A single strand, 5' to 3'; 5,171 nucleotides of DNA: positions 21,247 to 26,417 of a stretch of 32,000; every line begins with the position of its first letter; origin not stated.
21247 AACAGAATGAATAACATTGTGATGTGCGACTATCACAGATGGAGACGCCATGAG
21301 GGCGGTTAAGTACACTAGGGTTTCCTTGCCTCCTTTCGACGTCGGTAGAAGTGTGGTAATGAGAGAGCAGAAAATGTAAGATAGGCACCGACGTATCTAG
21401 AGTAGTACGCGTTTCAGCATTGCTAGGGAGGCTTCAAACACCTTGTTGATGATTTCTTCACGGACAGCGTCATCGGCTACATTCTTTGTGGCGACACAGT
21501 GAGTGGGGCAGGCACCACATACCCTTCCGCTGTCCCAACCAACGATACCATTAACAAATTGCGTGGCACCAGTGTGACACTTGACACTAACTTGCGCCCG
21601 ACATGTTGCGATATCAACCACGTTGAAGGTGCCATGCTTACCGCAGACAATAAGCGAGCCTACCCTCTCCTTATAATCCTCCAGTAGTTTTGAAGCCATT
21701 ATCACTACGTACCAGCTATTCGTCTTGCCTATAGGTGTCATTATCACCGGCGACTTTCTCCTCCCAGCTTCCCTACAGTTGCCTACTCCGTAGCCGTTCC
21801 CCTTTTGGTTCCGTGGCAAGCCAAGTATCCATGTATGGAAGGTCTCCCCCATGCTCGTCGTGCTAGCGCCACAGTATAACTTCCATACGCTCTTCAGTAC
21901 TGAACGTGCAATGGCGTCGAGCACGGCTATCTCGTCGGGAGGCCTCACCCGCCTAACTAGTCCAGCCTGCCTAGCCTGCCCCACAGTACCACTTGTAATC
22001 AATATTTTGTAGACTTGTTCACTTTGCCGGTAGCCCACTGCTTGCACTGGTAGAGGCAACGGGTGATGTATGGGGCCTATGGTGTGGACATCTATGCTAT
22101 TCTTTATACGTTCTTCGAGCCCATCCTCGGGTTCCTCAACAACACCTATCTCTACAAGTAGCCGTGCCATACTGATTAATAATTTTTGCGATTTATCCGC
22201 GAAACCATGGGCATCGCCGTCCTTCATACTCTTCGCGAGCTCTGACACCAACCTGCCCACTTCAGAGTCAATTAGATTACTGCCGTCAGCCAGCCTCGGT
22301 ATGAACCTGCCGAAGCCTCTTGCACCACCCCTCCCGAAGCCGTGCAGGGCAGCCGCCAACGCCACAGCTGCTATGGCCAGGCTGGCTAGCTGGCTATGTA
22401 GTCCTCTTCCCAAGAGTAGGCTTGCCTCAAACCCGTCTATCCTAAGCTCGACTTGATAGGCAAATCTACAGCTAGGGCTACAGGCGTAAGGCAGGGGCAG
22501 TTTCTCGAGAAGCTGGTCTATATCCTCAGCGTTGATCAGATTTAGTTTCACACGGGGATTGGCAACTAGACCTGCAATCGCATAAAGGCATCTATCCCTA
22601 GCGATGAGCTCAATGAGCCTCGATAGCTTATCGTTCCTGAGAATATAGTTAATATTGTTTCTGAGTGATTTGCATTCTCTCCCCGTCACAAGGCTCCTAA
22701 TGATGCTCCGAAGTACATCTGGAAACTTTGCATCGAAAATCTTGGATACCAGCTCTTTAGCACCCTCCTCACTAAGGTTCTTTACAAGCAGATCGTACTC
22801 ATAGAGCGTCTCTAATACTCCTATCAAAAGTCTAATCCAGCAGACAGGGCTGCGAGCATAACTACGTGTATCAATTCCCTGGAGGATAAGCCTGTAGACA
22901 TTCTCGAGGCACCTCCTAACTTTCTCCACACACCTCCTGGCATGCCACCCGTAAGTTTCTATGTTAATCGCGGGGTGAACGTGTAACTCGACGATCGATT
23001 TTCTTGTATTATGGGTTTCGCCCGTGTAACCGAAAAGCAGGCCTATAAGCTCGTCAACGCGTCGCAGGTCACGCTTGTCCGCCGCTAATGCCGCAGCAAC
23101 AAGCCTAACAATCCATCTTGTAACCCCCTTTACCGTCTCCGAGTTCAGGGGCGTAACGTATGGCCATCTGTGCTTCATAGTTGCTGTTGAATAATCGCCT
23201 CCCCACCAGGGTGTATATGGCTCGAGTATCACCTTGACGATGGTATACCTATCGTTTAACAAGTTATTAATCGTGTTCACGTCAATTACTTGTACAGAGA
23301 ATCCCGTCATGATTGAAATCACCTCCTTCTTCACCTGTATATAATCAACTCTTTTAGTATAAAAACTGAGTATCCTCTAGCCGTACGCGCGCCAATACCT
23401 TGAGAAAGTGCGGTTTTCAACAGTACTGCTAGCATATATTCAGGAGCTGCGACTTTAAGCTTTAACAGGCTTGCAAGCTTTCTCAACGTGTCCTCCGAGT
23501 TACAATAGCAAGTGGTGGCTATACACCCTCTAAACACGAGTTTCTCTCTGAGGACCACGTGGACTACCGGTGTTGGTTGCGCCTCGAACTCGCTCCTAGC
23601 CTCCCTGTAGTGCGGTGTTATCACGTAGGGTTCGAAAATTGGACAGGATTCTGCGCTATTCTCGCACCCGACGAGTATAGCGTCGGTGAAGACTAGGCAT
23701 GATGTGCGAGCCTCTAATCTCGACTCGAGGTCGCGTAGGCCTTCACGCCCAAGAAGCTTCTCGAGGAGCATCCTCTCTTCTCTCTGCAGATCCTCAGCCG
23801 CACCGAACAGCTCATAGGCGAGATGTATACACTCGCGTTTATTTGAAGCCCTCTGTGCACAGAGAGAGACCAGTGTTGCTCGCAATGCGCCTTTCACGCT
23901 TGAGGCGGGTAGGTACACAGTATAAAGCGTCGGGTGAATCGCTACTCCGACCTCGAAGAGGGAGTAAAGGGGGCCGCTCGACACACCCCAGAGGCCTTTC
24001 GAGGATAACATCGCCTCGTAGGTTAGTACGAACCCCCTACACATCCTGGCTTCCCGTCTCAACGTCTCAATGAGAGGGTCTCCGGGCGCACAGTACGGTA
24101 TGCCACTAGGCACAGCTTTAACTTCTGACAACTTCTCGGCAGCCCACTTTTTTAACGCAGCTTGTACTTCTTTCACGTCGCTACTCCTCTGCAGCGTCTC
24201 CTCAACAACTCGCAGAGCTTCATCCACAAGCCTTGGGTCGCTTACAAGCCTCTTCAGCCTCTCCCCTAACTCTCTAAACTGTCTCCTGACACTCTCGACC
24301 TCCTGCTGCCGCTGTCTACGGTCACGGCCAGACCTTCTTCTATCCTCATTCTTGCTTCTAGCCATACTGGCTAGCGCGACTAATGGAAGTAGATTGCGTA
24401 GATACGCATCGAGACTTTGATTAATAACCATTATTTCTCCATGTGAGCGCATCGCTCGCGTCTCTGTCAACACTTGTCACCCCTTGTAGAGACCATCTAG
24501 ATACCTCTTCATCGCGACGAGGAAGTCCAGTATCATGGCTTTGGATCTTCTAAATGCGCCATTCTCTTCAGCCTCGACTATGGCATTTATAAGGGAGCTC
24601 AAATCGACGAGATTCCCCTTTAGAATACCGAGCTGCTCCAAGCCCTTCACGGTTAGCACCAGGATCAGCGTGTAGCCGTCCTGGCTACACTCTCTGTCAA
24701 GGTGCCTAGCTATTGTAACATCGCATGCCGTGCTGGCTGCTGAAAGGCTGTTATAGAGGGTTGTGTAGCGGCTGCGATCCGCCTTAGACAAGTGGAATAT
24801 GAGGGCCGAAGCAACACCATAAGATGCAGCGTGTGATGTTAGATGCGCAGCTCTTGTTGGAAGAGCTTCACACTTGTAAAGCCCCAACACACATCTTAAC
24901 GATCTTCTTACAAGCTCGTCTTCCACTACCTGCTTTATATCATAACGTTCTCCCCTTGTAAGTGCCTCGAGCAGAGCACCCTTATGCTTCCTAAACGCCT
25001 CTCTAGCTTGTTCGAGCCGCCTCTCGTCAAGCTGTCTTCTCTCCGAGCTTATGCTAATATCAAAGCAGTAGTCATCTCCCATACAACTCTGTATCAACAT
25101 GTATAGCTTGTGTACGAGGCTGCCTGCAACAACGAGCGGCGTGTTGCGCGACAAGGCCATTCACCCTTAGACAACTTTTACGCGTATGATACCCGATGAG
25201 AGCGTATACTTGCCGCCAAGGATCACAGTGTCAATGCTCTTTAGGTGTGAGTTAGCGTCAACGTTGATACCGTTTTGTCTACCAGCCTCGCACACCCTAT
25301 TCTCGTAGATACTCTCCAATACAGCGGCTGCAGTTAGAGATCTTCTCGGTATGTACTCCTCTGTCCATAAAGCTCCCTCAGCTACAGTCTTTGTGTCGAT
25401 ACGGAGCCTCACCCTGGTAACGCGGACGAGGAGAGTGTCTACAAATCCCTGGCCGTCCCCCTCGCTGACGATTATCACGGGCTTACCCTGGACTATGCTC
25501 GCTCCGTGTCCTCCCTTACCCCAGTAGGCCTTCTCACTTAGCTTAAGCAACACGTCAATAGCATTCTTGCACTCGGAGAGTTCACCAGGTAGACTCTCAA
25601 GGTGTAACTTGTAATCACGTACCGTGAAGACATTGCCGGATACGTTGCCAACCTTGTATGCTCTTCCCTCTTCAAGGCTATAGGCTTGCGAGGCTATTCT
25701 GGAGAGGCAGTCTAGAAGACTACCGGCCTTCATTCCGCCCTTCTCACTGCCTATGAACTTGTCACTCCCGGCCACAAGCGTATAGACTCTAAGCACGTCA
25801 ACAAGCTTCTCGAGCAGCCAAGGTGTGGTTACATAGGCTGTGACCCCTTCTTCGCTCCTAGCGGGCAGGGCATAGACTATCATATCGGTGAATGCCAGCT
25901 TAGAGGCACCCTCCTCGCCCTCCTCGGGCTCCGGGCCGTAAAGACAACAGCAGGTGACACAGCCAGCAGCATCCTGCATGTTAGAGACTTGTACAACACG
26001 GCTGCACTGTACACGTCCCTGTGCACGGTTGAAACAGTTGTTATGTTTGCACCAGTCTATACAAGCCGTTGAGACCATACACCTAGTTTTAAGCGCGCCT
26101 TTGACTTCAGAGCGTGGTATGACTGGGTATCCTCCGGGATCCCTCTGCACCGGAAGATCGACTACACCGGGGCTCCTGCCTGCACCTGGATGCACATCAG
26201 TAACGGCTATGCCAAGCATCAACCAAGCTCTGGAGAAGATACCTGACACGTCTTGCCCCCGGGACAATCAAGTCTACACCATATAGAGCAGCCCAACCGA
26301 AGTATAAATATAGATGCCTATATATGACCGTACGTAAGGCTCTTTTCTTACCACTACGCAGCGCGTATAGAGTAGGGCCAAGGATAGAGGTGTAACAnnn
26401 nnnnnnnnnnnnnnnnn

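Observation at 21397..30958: Complete Cmr (III-B) module with intact cyclase motif but no recognisable cOA effector nearby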

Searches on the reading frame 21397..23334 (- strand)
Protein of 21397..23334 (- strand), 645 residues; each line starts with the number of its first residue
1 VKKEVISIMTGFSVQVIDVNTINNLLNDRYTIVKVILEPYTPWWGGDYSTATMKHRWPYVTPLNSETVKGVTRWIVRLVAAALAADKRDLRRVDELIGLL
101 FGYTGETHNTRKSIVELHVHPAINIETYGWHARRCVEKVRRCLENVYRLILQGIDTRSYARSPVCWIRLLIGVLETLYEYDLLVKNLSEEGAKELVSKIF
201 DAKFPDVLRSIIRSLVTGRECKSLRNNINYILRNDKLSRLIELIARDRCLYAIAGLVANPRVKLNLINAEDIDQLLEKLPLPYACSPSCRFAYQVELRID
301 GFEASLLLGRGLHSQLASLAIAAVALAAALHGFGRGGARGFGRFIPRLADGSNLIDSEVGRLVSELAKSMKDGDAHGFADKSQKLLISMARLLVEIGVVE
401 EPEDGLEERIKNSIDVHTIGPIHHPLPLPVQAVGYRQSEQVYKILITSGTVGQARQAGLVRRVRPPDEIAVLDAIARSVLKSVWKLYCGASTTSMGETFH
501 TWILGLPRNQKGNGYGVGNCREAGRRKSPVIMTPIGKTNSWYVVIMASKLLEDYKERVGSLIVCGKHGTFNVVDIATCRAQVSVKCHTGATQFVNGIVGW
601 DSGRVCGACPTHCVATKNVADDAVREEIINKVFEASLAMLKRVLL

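Call 3: search_protein_families(library=pfam, proteins=[window:21397-23334:-], max_evalue=0.01)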
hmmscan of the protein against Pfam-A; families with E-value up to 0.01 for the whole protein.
window:21397-23334:- (645 aa): 0 families

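Call 4: search_protein_families(library=ncbifam, proteins=[window:21397-23334:-], max_evalue=0.01)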
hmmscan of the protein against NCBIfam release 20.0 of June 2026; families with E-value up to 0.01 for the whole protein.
window:21397-23334:- (645 aa): 0 families

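Call 13: search_solved_structures(query=window:21397-23334:-, max_evalue=1)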
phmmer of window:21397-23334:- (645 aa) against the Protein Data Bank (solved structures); distinct sequences matched with E-value up to 1: 5.
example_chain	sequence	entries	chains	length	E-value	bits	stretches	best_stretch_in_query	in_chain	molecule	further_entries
6l0p_A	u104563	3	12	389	0.071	14.5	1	306-383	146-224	Protein CysO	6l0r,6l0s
6l0q_A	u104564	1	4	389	0.071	14.5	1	306-383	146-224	Protein CysO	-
3vsc_A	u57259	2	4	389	0.076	14.3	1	306-382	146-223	Protein CysO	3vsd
1wkv_A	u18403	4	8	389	0.094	14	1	318-382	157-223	cysteine synthase | Protein CysO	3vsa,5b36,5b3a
8p00_A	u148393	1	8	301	0.33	12.2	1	180-289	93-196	Non-structural protein 2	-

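Call 17: find_homologous_proteins(query=window:21397-23334:-, max_evalue=0.001)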
Query window:21397-23334:- (645 aa): 1 proteins with E <= 0.001 among 8000 candidates.
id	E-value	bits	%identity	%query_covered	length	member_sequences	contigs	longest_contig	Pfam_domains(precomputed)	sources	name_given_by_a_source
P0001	0.0e+0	1457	100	99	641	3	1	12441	-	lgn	-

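Call 18: search_protein_families(library=ncbifam, proteins=[window:21397-23334:-], max_evalue=10)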
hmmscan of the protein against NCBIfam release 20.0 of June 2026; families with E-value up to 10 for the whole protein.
window:21397-23334:- (645 aa): 1 family
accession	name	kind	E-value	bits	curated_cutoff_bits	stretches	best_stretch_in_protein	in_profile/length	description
TIGR01894.1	cas_TM1795_cmr1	hypoth_equivalog_domain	0.018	15.3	28.65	1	55-121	20-85/167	type III-B CRISPR module RAMP protein Cmr1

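Call 19: search_protein_families(library=padloc, proteins=[window:21397-23334:-], max_evalue=1)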
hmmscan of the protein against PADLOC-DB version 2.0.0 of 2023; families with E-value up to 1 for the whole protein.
window:21397-23334:- (645 aa): 3 families
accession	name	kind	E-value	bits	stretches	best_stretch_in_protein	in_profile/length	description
PDLC01416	Cmr1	-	1.5e-08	31.5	1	274-513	223-439/587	"CAS-III-B,CAS-III-C; effector_G7"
PDLC01270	Cmr1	-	0.0013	17.3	1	41-120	10-75/139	"CAS-III-B,CAS-III-C; effector_G7"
PDLC01445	Cmr1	-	0.0013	16.7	1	61-124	26-81/276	"CAS-III-B,CAS-III-C; effector_G7"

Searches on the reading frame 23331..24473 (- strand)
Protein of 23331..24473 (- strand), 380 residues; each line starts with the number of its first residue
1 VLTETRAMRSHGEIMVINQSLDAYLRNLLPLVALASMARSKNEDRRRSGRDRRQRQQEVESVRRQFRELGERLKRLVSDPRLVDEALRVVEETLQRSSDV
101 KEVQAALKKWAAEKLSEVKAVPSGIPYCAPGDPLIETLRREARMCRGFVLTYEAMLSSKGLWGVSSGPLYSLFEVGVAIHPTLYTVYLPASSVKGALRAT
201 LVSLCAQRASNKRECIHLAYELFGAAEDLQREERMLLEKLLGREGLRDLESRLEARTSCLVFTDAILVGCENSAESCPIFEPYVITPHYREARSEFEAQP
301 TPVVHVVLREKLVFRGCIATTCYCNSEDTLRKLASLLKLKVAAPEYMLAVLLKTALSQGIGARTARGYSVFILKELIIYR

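Call 3: search_protein_families(library=pfam, proteins=[window:23331-24473:-], max_evalue=0.01)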
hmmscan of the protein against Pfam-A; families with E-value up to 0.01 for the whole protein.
window:23331-24473:- (380 aa): 2 families
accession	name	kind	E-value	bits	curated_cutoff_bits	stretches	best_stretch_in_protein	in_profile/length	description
PF03787.20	RAMPs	-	7e-10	40.1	22.1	1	176-368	21-185/189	RAMP superfamily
PF20663.3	COG4_N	-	0.0093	16.5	27.3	0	53-123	19-93/107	Conserved oligomeric Golgi complex subunit 4, N-terminal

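Call 4: search_protein_families(library=ncbifam, proteins=[window:23331-24473:-], max_evalue=0.01)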
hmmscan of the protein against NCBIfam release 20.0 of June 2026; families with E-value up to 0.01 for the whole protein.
window:23331-24473:- (380 aa): 2 families
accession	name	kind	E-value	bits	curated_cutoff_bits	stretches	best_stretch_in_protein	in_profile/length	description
TIGR01898.1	cas_TM1791_cmr6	equivalog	6.4e-15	55.8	51.1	1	171-371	17-194/195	type III-B CRISPR module RAMP protein Cmr6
NF041120.1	RqcH_arch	equivalog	0.0029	16.4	400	1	16-118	257-359/645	ribosome rescue protein RqcH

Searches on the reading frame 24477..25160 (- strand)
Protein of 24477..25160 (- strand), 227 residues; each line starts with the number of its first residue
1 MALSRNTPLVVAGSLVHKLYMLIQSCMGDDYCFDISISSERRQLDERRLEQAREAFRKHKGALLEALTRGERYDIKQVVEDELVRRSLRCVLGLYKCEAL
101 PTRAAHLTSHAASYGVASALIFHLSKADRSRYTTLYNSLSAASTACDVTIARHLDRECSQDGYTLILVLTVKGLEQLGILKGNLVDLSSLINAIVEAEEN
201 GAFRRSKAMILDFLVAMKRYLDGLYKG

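Call 3: search_protein_families(library=pfam, proteins=[window:24477-25160:-], max_evalue=0.01)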
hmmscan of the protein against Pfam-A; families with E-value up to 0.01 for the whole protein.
window:24477-25160:- (227 aa): 0 families

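Call 4: search_protein_families(library=ncbifam, proteins=[window:24477-25160:-], max_evalue=0.01)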
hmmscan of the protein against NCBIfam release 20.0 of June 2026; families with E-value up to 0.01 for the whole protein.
window:24477-25160:- (227 aa): 0 families

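Call 15: search_solved_structures(query=window:24477-25160:-, max_evalue=1)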
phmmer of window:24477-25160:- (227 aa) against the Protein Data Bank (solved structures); distinct sequences matched with E-value up to 1: 1.
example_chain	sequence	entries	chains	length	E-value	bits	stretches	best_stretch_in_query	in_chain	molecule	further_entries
36rp_C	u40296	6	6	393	0.37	13.7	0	47-97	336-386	DNA-directed RNA polymerase subunit Rpo1C | DNA-directed RNA polymerase subunit A''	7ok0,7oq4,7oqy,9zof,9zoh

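Call 18: search_protein_families(library=ncbifam, proteins=[window:24477-25160:-], max_evalue=10)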
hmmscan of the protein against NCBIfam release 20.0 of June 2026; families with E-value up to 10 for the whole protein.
window:24477-25160:- (227 aa): 0 families

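Call 19: search_protein_families(library=padloc, proteins=[window:24477-25160:-], max_evalue=1)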
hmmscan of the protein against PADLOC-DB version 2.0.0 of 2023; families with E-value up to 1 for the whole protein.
window:24477-25160:- (227 aa): 5 families
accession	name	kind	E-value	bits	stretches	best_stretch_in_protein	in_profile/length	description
PDLC01210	Cmr5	-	1.4e-157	520.1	1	3-227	1-225/225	CAS-III-B; effector_SS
PDLC01405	Cmr5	-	1.3e-05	23.6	1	102-224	33-153/155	CAS-III-B; effector_SS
PDLC01561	Cmr5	-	3e-05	22.3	1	100-226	26-147/149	CAS-III-B; effector_SS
PDLC01362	Cmr5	-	0.017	13.7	1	102-223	29-109/110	CAS-III-B; effector_SS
PDLC01267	Cmr5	-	0.029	12.8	1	103-142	28-68/109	CAS-III-B; effector_SS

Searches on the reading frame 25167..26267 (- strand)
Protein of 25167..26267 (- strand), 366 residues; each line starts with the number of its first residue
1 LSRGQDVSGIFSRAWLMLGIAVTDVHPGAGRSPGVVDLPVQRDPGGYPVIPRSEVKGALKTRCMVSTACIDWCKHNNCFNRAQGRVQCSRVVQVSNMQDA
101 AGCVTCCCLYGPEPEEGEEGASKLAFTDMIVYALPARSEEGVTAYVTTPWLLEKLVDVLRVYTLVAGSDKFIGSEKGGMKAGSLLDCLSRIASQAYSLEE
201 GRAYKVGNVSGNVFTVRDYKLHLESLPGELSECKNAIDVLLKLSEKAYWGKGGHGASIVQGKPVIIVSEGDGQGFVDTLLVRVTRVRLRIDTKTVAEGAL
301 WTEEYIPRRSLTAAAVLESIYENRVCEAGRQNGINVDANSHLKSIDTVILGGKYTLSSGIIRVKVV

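Call 3: search_protein_families(library=pfam, proteins=[window:25167-26267:-], max_evalue=0.01)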
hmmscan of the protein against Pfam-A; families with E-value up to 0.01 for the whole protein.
window:25167-26267:- (366 aa): 1 family
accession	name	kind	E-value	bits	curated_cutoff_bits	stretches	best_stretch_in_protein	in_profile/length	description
PF03787.20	RAMPs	-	6.4e-13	50.1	22.1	1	21-315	4-146/189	RAMP superfamily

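Call 4: search_protein_families(library=ncbifam, proteins=[window:25167-26267:-], max_evalue=0.01)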
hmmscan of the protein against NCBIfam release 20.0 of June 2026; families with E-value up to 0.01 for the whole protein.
window:25167-26267:- (366 aa): 1 family
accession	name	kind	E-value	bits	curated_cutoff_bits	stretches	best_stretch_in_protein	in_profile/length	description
TIGR02580.1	cas_RAMP_Cmr4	equivalog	1.7e-40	139.6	87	1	20-362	6-283/283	type III-B CRISPR module RAMP protein Cmr4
